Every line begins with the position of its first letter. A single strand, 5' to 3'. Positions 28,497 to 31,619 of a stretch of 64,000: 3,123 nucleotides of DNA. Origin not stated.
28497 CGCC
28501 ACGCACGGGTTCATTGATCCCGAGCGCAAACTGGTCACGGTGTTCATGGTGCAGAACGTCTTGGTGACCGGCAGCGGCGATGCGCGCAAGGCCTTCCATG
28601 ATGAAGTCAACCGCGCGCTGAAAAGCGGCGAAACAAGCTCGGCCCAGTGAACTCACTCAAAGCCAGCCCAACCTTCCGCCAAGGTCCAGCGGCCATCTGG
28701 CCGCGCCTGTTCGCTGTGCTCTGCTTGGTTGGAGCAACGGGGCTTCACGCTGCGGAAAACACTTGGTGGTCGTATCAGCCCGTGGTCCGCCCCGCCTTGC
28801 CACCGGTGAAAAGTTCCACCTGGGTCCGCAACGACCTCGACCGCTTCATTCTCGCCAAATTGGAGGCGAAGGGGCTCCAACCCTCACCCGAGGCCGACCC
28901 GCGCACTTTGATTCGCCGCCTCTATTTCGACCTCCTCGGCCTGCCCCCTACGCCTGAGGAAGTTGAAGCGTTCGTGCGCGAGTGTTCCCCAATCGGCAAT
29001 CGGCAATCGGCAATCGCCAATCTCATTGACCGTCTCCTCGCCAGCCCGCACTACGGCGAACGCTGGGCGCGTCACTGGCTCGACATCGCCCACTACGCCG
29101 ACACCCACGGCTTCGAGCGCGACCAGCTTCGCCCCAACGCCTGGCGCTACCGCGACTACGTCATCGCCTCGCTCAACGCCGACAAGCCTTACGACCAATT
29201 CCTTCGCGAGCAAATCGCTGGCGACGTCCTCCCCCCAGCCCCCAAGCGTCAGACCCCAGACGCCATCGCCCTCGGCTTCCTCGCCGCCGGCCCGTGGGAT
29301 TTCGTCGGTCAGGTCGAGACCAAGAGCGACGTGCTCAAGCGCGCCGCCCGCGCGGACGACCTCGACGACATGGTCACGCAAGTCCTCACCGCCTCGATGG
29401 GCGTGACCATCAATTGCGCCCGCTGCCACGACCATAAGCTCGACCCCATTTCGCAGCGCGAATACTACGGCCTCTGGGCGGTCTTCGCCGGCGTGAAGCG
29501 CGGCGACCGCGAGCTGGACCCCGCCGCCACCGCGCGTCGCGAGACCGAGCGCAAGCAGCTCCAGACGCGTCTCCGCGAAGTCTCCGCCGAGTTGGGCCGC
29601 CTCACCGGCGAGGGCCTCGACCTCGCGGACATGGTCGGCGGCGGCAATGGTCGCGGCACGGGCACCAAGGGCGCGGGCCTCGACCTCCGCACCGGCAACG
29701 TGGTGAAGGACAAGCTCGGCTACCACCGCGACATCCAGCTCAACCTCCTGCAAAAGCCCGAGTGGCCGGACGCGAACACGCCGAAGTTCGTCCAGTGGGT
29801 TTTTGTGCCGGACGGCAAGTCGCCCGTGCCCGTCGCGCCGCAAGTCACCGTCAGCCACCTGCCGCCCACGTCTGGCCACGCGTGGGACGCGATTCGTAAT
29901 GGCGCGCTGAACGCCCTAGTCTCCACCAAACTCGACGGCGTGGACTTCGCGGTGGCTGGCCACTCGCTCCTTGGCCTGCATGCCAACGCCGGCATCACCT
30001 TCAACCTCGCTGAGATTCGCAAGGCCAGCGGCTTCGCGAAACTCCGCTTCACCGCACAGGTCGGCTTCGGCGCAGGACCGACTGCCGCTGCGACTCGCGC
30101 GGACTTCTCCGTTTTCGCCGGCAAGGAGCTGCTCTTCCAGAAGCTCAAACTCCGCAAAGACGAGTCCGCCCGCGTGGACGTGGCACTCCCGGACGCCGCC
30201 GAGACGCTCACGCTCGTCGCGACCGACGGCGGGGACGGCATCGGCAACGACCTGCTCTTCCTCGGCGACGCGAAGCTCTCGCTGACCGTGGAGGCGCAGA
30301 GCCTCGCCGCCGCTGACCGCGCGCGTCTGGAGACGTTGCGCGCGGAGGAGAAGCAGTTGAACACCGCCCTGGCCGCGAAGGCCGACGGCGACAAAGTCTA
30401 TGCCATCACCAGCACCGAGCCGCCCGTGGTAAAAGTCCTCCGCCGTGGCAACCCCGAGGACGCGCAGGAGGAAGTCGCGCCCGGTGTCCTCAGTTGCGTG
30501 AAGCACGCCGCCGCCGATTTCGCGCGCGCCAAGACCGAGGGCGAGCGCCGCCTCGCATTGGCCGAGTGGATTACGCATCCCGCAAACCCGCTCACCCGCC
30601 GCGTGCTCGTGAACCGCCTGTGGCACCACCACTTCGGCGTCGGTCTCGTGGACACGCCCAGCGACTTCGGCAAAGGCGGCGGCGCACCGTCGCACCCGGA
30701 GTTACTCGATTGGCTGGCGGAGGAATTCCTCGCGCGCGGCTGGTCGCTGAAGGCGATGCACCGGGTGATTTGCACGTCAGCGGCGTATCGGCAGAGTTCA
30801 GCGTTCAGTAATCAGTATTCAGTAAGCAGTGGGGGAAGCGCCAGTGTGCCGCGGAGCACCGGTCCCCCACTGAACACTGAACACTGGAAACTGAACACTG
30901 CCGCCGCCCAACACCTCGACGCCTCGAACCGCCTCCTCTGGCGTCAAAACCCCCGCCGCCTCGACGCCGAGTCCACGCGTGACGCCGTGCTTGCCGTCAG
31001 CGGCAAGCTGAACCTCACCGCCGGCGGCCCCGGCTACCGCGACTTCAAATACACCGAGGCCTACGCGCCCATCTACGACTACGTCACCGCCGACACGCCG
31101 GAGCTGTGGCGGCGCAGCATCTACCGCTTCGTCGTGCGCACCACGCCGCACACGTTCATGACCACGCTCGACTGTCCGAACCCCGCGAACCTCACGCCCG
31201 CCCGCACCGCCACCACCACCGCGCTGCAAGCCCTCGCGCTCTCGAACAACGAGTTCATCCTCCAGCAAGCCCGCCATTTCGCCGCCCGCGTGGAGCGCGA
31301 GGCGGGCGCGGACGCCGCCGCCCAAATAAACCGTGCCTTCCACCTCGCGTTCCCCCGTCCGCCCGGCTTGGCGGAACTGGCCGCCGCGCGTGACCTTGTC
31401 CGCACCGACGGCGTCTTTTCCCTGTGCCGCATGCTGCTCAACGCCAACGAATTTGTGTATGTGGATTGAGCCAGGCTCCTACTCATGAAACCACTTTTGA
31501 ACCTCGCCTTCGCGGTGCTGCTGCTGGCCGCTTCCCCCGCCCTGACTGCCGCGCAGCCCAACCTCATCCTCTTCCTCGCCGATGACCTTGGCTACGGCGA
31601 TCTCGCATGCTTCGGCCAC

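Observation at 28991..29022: AATCGGC-type heptanucleotide arrays embedded in frame in three PSD1-type paralogs, differing by exact three-unit steps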

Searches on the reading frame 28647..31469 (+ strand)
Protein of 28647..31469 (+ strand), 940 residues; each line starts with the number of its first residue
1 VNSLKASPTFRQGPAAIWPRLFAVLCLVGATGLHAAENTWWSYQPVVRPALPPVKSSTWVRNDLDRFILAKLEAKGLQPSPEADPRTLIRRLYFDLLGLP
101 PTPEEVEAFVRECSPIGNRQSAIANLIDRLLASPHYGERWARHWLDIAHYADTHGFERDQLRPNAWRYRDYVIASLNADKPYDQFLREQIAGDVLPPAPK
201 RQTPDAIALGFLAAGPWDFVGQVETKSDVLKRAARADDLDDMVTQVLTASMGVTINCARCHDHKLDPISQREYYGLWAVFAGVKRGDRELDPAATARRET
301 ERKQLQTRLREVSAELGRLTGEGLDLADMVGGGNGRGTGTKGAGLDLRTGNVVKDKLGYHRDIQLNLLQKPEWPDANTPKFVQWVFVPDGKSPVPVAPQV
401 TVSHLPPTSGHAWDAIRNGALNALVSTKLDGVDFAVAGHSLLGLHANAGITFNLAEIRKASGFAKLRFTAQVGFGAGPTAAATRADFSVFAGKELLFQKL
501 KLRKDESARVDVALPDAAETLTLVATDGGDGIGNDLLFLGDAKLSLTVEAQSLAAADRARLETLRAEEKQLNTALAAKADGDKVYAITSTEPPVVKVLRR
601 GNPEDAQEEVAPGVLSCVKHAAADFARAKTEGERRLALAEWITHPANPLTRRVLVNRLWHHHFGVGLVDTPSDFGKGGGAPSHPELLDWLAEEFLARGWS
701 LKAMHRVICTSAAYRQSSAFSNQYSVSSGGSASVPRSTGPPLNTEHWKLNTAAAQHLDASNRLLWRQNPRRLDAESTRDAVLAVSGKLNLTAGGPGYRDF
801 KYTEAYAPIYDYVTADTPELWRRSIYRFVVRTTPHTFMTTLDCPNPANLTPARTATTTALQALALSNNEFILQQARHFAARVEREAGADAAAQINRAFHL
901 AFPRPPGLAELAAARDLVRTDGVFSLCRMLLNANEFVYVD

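Call 6: search_protein_families(library=pfam, proteins=[window:28647-31469:+])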
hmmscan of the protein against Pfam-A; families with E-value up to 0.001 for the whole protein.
window:28647-31469:+ (940 aa): 3 families
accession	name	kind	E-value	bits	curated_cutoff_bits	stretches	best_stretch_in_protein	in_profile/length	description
PF07587.16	PSD1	-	5.4e-86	288.4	28.5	1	634-917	1-243/244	Protein of unknown function (DUF1553)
PF07583.16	PSCyt2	-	7.3e-82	274.8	29.8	1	64-284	2-208/209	Protein of unknown function (DUF1549)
PF08305.17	NPCBM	-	2.8e-09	37.6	23.9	1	442-544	42-136/137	NPCBM/NEW2 domain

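Call 17: find_homologous_proteins(query=window:28647-31469:+, max_evalue=1e-50)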
Query window:28647-31469:+ (940 aa): 7996 proteins with E <= 1e-50 among 8000 candidates; the best 120 are listed.
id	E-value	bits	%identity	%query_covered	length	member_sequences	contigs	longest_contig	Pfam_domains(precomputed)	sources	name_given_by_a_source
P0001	0.0e+0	2046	100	95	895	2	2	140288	PF07587.17,PF08305.18,PF07583.17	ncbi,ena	-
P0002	0.0e+0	1813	85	100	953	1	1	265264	PF07587.17,PF08305.18,PF07583.17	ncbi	-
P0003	0.0e+0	1808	86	96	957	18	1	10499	PF07587.17,PF08305.18,PF07583.17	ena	-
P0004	0.0e+0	1789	86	97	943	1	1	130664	PF07587.17,PF08305.18,PF07583.17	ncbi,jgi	ncbi:MAG: hypothetical protein RL514_1949 [Verrucomicrobiota bacterium]|jgi:hypothetical protein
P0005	0.0e+0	1783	85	98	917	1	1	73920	PF07587.17,PF08305.18,PF07583.17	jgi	jgi:hypothetical protein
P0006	0.0e+0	1774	87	96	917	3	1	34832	PF07587.17,PF08305.18,PF07583.17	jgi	-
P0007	0.0e+0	1769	86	96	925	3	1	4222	PF07587.17,PF08305.18,PF07583.17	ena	-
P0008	0.0e+0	1754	84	96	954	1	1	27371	PF07587.17,PF08305.18,PF07583.17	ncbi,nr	ncbi:MAG: DUF1553 domain-containing protein [Verrucomicrobia bacterium]|nr:DUF1553 domain-containing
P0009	0.0e+0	1751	84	96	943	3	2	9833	PF07587.17,PF08305.18,PF07583.17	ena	-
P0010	0.0e+0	1740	84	96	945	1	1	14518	PF07587.17,PF08305.18,PF07583.17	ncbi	-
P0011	0.0e+0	1734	84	96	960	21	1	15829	PF07587.17,PF08305.18,PF07583.17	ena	-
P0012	0.0e+0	1721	81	98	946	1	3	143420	PF07587.17,PF08305.18,PF07583.17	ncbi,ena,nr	ncbi:MAG: hypothetical protein FD161_951 [Limisphaerales bacterium]|nr:MAG: hypothetical protein FD1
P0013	0.0e+0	1690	83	96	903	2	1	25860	PF07587.17,PF08305.18,PF07583.17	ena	-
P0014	0.0e+0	1678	81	96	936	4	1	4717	PF07587.17,PF08305.18,PF07583.17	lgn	-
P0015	0.0e+0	1676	82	96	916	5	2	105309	PF07587.17,PF08305.18,PF07583.17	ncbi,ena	-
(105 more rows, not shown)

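Call 18: find_encoding_contigs(protein=window:28647-31469:+, flank=10000, max_places=6)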
Protein window:28647-31469:+ (940 aa): 3 contigs read that carry it; 3 places shown.
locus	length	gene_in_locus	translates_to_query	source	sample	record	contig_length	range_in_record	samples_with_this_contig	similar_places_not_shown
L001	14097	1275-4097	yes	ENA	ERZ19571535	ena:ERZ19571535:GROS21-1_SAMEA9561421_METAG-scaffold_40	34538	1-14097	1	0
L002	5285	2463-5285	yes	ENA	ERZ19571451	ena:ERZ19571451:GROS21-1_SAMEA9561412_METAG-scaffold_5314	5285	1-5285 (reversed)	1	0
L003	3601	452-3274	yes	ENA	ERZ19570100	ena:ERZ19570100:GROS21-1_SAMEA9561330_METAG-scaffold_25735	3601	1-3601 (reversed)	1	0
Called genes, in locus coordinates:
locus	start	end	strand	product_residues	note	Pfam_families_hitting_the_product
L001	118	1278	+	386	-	PF00144:Beta-lactamase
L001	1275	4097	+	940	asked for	PF07583:PSCyt2, PF08305:NPCBM, PF07587:PSD1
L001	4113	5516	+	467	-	PF00884:Sulfatase, PF01663:Phosphodiest, PF16347:SGSH_C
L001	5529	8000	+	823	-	PF16126:DUF4838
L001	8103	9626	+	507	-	PF00884:Sulfatase, PF01663:Phosphodiest (faint), PF16347:SGSH_C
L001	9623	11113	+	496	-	PF07394:DUF1501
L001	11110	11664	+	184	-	-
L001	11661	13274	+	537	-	PF00890:FAD_binding_2 (weak), PF01266:DAO (weak), PF07992:Pyr_redox_2 (faint), PF12831:FAD_oxidored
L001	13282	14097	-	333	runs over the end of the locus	PF24807:WD40_CDC20-Fz, PF25173:Beta-prop_WDR3_1st, PF25174:Beta-prop_THOC3, PF25391:WD40_Gbeta, PF23414:Beta-prop_EML_2, PF24814:WD40_Prp19, PF25175:Beta-prop_WDR5, PF23381:Beta-prop_IFT122_1st, +25 more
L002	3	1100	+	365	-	?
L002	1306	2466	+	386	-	PF00144:Beta-lactamase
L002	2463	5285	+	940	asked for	PF07583:PSCyt2, PF08305:NPCBM, PF07587:PSD1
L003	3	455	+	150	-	?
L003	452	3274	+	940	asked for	PF07583:PSCyt2, PF08305:NPCBM, PF07587:PSD1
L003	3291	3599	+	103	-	?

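Call 32: find_related_loci(query=window:28647-31469:+, collection=metagenome_contigs, flank=1500)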
Query window:28647-31469:+ (940 aa) in metagenome_contigs; peptide patterns used: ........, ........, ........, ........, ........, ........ (x = any residue, [..] = any of these).
600 stretches matched a pattern (row limit reached: there are more); 545 encode a relative of the query (tblastn E <= 1e-3); the best 80 are kept; 80 distinct loci.
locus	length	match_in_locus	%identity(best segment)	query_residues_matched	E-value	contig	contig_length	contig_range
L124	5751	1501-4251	84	41-940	0e+0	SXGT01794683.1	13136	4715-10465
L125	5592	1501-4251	84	41-940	0e+0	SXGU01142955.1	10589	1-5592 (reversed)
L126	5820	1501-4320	84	9-940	0e+0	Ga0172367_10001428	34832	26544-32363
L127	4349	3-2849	83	27-940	0e+0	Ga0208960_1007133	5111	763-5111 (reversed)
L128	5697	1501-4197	82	38-940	0e+0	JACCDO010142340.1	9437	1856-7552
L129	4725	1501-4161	78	41-940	0e+0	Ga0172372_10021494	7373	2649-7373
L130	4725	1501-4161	78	41-940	0e+0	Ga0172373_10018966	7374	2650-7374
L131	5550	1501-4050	62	41-940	0e+0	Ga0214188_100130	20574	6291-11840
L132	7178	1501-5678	62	8-940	0e+0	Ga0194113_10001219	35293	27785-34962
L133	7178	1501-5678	62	8-940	0e+0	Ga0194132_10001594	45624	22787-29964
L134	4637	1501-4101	63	41-940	0e+0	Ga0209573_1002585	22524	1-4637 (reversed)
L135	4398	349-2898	61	41-940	0e+0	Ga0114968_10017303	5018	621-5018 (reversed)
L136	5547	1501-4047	63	50-940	0e+0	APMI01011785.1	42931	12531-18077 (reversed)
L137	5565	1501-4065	61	50-940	0e+0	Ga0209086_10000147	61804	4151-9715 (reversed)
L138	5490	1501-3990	60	41-940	0e+0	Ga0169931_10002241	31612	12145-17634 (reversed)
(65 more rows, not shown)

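Call 36: list_cluster_members(proteins=[window:28647-31469:+, window:50458-53214:+, window:54672-57395:+])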
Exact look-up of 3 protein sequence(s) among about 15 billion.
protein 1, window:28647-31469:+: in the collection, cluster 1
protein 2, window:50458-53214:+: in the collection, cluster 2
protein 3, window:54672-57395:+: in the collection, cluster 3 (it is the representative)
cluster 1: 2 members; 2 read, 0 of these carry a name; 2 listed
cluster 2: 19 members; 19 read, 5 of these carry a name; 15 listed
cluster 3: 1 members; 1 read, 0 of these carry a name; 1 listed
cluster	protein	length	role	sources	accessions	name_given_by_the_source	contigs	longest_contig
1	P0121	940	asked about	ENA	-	-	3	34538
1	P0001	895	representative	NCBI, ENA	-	-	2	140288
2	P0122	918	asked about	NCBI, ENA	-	-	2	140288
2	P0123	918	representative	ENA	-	-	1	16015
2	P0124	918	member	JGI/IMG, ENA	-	hypothetical protein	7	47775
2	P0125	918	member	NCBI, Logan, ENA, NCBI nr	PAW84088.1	MAG: hypothetical protein B9S33_12450 [Pedosphaera sp. Tous-C6FEB]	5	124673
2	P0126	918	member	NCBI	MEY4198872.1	MAG: hypothetical protein RLZZ265_612 [Verrucomicrobiota bacterium]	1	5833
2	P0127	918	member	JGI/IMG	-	hypothetical protein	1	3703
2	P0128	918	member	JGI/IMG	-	hypothetical protein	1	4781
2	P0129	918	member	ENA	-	-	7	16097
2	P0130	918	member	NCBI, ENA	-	-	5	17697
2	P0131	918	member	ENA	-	-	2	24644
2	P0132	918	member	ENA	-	-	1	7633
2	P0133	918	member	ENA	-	-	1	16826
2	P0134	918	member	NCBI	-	-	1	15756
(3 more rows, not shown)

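Call 66: predict_structure(alignment_id=A5)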
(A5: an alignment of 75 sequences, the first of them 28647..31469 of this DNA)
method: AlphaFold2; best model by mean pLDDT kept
length: 940 residues; sequences in the alignment: 75
mean_pLDDT: 78.0   pTM: 0.71
mean pLDDT of the five models: 78.0, 76.6, 75.2, 74.0, 73.7
residues with pLDDT >= 90: 300; 70-90: 396; 50-70: 132; < 50: 112
segments of 3 or more residues with pLDDT < 50: 1-15, 30-35, 152-155, 720-751, 756-764, 766-769, 811-815, 828-846, 848-855, 935-940
pLDDT, mean of each block of 10 residues (from residue 1): 35 49 58 55 91 77 87 82 85 89 92 88 96 91 75 51 76 91 93 74 58 72 72 82 88 83 82 93 83 80 74 68 87 88 91 82 89 88 93 89 88 87 81 83 92 93 89 77 83 93 86 93 87 75 79 74 83 74 80 85 81 90 86 93 95 92 82 75 93 97 95 76 40 41 44 48 48 74 86 65 53 52 56 45 42 50 70 91 94 93 88 94 94 57
secondary structure, 60 per line:
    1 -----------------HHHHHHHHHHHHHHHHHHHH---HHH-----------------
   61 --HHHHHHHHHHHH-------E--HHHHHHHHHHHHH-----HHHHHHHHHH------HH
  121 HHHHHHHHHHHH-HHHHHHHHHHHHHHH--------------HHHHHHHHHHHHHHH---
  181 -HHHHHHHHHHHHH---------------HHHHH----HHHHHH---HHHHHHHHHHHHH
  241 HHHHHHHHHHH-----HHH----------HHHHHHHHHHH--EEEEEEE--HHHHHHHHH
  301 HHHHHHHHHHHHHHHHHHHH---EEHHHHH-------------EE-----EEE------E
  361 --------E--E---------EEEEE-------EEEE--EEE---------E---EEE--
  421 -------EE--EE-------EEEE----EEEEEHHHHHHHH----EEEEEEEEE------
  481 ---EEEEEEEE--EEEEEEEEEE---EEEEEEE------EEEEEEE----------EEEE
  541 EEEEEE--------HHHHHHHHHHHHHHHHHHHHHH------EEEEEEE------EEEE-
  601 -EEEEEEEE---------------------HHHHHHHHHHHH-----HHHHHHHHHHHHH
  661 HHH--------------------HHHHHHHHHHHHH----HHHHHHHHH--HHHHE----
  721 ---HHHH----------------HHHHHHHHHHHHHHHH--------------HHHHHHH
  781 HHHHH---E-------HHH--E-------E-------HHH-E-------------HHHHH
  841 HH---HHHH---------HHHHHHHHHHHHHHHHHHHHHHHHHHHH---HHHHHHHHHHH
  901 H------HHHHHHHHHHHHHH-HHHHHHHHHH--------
elements in order (helices of 4 or more, strands of 3 or more residues): H18-37 H63-74 H85-97 H103-112 H119-132 H134-148 H163-177 H182-194 H210-214 H219-224 H228-251 H270-280 E283-289 H292-320 H326-330 E351-353 E382-386 E394-397 E400-402 E416-418 E441-444 E449-453 H454-461 E466-474 E484-491 E494-503 E507-513 E520-526 E537-546 H555-576 E583-589 E596-599 E602-609 H631-642 H648-663 H684-696 H701-709 H712-715 H724-727 H744-759 H774-785 H836-842 H846-849 H859-886 H890-901 H908-921 H923-932
